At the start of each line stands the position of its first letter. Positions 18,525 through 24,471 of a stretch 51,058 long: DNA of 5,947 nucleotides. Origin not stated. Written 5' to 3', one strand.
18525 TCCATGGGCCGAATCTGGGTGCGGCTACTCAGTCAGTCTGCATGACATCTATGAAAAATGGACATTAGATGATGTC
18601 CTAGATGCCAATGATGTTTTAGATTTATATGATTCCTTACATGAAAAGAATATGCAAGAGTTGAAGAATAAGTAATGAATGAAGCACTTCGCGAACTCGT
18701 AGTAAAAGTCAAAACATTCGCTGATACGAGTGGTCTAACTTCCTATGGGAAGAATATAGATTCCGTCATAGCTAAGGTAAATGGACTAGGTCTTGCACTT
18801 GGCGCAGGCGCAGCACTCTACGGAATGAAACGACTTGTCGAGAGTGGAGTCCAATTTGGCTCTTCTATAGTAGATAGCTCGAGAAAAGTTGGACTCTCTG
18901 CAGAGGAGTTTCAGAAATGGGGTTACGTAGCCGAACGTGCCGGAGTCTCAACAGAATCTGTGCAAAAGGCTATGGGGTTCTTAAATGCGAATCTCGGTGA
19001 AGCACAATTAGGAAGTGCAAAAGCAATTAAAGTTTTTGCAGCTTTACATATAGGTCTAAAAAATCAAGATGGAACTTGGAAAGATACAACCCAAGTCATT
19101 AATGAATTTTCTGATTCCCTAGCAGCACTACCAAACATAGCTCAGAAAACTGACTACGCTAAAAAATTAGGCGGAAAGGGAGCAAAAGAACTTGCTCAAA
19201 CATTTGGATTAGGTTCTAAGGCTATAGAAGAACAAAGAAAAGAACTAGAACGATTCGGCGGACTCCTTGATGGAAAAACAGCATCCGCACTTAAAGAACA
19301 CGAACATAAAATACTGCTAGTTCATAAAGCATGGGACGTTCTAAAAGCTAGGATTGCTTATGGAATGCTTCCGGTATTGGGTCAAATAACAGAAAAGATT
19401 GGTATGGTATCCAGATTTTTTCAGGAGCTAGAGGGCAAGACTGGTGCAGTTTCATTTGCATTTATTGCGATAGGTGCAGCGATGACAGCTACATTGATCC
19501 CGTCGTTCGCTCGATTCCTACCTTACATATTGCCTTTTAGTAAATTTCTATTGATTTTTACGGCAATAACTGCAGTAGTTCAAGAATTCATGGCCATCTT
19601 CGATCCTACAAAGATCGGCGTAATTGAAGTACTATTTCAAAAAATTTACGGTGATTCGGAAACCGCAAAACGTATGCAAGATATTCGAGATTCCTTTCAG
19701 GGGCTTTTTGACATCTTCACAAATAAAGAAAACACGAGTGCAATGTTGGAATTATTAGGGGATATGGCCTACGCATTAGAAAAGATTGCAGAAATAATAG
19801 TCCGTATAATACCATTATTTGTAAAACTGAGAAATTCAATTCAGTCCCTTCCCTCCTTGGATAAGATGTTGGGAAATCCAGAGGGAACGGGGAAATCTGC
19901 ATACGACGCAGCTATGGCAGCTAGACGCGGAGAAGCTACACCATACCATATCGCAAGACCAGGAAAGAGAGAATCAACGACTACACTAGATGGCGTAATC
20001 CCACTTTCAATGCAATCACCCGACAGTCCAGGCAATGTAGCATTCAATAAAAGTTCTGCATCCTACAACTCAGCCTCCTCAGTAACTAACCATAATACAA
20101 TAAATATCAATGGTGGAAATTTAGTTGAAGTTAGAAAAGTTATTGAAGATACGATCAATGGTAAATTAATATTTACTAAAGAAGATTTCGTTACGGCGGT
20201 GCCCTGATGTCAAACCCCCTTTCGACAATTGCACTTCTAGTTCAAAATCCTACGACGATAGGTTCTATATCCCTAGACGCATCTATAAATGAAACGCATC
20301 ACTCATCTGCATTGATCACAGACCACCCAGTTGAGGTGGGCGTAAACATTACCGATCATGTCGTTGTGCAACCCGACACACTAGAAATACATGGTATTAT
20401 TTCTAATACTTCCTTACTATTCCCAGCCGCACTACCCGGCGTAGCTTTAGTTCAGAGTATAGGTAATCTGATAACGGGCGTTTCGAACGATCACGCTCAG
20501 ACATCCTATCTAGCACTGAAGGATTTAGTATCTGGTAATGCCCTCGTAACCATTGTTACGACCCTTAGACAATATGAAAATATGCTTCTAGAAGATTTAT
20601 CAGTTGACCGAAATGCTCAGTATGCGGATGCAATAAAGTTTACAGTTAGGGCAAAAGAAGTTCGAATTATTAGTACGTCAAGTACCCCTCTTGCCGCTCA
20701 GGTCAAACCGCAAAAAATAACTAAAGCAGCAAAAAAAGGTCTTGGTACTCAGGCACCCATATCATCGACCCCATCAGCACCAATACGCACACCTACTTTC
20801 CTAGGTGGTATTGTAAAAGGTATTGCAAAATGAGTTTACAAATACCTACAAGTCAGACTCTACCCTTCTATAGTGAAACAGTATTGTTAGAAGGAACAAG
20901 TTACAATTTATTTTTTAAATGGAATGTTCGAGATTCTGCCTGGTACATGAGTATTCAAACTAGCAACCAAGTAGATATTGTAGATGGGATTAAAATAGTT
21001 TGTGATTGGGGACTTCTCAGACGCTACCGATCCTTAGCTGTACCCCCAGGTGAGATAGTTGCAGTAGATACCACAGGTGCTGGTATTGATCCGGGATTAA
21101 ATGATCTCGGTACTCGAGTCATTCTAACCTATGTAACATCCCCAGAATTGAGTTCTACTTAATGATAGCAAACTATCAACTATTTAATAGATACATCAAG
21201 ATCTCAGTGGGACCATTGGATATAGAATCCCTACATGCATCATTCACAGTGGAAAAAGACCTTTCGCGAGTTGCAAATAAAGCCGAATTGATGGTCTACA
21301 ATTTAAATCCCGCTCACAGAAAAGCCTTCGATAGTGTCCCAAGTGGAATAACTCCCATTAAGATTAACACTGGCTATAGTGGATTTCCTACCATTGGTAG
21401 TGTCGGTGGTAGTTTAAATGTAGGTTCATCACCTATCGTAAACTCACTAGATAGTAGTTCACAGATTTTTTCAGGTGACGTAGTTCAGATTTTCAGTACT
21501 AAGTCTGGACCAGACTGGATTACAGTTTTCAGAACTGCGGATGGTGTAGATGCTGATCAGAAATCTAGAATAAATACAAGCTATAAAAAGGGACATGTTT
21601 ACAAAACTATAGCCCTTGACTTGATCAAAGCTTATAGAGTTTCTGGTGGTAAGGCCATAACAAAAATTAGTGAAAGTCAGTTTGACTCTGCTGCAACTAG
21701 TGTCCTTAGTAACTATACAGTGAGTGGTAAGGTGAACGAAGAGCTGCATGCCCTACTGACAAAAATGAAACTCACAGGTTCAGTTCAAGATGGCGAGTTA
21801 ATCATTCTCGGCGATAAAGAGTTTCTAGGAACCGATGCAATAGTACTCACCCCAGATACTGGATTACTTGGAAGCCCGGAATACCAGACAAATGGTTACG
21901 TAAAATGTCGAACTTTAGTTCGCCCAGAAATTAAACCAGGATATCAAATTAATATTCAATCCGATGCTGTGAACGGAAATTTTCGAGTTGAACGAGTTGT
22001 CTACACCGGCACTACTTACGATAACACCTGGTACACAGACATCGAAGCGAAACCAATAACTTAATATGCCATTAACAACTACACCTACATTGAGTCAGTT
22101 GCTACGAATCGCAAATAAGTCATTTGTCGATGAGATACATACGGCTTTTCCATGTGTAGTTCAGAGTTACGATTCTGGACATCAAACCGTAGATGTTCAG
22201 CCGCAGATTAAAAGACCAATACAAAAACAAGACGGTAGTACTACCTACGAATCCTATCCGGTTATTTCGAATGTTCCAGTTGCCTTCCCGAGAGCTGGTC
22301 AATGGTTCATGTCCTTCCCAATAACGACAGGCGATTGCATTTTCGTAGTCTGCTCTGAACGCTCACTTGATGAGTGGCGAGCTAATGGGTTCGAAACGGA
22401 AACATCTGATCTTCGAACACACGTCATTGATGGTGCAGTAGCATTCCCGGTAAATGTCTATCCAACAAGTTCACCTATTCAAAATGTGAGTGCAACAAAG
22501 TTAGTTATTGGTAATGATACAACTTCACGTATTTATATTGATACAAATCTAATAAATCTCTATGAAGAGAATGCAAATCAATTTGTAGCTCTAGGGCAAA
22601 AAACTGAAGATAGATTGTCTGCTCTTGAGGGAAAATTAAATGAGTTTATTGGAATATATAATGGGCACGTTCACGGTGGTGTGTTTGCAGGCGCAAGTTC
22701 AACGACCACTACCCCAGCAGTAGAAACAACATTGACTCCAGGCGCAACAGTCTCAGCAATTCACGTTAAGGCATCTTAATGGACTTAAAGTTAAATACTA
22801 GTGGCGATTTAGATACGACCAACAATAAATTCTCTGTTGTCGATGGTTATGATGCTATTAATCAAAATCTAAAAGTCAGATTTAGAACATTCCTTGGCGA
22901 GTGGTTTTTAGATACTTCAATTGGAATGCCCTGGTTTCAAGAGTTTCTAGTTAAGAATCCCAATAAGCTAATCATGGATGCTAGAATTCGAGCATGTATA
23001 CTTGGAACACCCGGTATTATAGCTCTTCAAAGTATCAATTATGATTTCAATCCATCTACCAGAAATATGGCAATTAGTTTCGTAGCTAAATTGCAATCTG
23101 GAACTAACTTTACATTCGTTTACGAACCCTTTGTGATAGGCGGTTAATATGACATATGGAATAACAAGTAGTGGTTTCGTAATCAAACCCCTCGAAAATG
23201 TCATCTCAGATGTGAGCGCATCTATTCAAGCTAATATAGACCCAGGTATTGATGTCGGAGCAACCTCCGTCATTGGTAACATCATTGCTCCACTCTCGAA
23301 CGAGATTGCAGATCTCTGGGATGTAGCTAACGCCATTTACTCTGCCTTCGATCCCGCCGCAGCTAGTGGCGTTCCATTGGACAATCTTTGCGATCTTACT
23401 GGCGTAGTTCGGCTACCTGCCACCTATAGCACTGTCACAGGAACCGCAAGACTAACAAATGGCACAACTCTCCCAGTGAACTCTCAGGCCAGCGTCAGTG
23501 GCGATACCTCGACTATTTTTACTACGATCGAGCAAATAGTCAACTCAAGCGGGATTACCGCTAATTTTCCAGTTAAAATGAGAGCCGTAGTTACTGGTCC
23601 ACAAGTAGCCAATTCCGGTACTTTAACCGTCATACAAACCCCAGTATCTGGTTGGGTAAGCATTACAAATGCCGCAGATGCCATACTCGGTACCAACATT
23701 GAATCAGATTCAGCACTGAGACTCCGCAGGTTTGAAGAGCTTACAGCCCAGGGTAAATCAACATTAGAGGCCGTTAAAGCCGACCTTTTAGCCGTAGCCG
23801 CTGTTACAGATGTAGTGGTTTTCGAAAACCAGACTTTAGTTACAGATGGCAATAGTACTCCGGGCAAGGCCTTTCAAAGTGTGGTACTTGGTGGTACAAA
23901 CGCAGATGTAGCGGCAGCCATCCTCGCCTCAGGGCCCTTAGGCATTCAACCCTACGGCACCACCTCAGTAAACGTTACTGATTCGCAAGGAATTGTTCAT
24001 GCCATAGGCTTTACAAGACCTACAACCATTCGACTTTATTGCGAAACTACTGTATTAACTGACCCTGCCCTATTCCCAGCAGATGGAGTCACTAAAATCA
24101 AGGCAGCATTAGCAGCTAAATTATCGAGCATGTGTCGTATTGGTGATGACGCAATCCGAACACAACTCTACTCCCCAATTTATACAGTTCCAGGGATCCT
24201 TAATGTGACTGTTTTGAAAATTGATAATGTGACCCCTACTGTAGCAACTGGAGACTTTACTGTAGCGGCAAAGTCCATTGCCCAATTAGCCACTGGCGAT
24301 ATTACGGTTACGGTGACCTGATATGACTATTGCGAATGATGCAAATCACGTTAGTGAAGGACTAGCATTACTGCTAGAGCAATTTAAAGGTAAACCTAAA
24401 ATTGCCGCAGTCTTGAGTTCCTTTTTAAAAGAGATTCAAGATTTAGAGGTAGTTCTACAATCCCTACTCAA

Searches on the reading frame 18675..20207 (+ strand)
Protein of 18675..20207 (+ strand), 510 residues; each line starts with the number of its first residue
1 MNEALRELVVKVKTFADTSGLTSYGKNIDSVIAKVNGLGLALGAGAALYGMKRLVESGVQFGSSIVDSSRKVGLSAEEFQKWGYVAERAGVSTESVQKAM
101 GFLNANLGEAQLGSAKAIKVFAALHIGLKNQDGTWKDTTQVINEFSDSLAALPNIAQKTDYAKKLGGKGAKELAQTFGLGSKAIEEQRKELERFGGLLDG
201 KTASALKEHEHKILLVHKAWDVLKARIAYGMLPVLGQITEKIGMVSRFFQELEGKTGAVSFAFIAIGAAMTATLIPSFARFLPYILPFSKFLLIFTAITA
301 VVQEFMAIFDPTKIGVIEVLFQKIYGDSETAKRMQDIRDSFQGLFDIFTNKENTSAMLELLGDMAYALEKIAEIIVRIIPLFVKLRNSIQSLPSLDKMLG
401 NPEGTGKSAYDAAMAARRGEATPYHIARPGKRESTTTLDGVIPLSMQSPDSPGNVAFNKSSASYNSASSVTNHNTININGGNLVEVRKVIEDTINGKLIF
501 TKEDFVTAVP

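Call 21: search_protein_families(library=phrogs, proteins=[window:18675-20207:+], max_evalue=0.00001)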
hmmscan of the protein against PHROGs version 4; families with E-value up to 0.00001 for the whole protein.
window:18675-20207:+ (510 aa): 15 families
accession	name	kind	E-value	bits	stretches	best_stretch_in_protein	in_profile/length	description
phrog_8125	-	tail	7.3e-36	125.3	1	7-242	44-274/578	tail length tape measure protein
phrog_13338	-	unknown function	4.3e-28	99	1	30-244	32-244/903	-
phrog_2276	-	tail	1.1e-25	91.5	1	1-486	22-504/673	tail length tape measure protein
phrog_8462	-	tail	1.6e-25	91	1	28-303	42-296/672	tail length tape measure protein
phrog_9388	-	unknown function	2.8e-18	67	1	1-241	1-233/615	-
phrog_12506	-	tail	4.3e-16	60.1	1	3-167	4-165/218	tail length tape measure protein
phrog_3824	-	unknown function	2.7e-14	54.1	1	46-301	67-320/750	-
phrog_2854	-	tail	1.2e-13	51.7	1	28-350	38-331/855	tail length tape measure protein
phrog_9570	-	tail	4.6e-09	36.7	1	40-242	78-280/689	tail length tape measure protein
phrog_9483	-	tail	6.6e-09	35.8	1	43-208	50-213/657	tail length tape measure protein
phrog_33680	-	unknown function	3.5e-08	33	1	61-241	319-499/726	-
phrog_2013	-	tail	2.3e-07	30.9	1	17-251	42-274/657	lytic tail protein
phrog_28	-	tail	4.2e-07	29.9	0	125-492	465-759/1228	tail length tape measure protein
phrog_167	-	tail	6.9e-07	28.3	1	62-412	387-685/1555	tail length tape measure protein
phrog_3981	-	tail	5.3e-06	26.8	0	30-196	45-191/584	tail length tape measure protein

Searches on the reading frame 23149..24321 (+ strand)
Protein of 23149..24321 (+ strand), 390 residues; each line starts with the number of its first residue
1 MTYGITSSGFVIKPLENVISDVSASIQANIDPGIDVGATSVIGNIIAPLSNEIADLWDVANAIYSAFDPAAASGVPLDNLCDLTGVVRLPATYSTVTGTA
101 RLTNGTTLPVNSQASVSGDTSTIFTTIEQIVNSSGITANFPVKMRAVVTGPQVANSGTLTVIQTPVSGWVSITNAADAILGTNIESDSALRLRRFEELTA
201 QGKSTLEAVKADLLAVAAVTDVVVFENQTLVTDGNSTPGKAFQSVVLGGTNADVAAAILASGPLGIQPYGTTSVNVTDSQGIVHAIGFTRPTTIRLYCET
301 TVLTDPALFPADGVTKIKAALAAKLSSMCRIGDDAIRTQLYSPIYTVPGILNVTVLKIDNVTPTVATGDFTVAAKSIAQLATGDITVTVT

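Call 21: search_protein_families(library=phrogs, proteins=[window:23149-24321:+], max_evalue=0.00001)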
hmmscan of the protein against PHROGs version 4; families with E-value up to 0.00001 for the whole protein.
window:23149-24321:+ (390 aa): 2 families
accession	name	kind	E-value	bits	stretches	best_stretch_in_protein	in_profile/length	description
phrog_6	-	tail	2.3e-55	189.3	1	2-389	59-407/548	baseplate wedge subunit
phrog_34452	-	unknown function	1.1e-08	35.9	1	3-176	2-173/175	-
